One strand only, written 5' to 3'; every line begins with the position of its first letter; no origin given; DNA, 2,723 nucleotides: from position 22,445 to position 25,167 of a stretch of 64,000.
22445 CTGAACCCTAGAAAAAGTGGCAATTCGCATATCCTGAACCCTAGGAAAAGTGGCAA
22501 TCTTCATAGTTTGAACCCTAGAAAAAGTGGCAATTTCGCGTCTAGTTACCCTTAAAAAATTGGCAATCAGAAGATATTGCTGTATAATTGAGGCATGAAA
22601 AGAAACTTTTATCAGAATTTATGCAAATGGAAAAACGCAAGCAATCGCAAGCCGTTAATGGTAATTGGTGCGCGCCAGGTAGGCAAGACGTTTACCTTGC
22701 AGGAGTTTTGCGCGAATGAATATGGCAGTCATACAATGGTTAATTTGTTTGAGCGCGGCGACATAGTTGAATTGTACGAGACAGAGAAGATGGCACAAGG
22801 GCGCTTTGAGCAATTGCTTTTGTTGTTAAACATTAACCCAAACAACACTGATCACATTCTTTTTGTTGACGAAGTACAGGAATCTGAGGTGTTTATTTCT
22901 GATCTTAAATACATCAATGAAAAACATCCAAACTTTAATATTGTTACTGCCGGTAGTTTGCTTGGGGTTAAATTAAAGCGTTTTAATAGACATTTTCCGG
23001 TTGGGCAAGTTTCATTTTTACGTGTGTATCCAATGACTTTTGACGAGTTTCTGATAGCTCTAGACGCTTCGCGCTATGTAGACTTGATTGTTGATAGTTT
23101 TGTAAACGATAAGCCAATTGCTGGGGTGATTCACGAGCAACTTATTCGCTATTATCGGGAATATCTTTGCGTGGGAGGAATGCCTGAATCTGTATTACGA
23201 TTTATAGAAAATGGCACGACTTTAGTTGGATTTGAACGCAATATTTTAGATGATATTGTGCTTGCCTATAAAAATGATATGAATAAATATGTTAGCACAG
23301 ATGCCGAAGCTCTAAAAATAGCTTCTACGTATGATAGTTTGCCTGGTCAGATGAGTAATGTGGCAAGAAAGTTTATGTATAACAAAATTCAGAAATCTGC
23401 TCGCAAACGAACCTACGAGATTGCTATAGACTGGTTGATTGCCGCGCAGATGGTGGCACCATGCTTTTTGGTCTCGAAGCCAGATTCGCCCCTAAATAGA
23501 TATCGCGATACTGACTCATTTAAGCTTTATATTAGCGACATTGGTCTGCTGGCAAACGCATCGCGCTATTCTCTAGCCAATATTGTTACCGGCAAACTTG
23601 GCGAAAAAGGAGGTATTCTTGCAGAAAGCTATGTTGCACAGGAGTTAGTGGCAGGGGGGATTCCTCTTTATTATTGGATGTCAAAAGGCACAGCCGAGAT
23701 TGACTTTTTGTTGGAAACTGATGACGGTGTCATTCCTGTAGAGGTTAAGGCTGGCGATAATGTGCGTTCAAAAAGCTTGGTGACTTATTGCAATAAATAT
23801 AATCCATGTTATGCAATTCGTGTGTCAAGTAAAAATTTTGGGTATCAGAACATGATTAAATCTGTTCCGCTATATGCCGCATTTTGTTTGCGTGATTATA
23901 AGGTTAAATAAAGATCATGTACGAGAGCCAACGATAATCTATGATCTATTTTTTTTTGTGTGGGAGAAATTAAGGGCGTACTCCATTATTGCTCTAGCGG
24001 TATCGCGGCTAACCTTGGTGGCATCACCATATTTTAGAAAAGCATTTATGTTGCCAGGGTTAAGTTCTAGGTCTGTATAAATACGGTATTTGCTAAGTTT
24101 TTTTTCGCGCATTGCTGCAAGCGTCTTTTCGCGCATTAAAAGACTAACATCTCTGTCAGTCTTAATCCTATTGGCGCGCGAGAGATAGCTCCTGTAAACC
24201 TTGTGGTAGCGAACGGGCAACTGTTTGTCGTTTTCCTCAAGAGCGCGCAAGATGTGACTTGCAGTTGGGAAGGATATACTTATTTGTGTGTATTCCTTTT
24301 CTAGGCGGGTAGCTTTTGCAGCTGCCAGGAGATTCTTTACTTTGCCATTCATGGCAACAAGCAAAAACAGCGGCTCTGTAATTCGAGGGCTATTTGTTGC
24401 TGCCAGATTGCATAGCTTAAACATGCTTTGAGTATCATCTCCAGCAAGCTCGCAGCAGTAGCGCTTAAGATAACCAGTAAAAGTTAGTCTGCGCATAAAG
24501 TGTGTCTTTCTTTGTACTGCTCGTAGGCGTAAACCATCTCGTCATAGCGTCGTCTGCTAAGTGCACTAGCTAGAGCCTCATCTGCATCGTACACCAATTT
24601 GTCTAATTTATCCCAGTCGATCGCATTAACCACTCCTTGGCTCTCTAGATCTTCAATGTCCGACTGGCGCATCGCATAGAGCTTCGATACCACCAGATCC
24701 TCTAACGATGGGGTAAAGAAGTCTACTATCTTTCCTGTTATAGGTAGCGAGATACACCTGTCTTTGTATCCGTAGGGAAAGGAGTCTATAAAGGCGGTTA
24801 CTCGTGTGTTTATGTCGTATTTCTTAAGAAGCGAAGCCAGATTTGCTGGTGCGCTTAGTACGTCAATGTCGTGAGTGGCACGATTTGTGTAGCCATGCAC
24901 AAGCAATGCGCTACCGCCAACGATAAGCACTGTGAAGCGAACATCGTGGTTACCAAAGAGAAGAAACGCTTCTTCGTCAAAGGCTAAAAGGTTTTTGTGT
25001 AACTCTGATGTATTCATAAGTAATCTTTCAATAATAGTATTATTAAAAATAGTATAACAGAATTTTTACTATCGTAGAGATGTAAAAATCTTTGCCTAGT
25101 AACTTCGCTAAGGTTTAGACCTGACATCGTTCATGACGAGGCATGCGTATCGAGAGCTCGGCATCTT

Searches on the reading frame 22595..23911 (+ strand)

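Call 7: search_protein_families(library=pfam, proteins=[window:22595-23911:+], max_evalue=0.00001)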
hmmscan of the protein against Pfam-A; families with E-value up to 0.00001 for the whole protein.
window:22595-23911:+ (438 aa): 2 families
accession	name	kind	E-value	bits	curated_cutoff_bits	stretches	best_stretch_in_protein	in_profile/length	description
PF13635.12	DUF4143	-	1.4e-30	106.6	28.1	1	227-387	2-160/160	Domain of unknown function (DUF4143)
PF13173.12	AAA_14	-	4.1e-19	69.3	27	1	18-153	2-129/129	AAA domain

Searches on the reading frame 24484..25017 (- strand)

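Call 7: search_protein_families(library=pfam, proteins=[window:24484-25017:-], max_evalue=0.00001)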
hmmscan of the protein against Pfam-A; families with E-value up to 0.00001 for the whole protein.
window:24484-25017:- (177 aa): 1 family
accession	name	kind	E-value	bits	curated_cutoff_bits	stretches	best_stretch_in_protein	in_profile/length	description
PF19502.5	DUF6036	-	1.4e-51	175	23.6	1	8-171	1-162/164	Nucleotidyltransferase of unknown function (DUF6036)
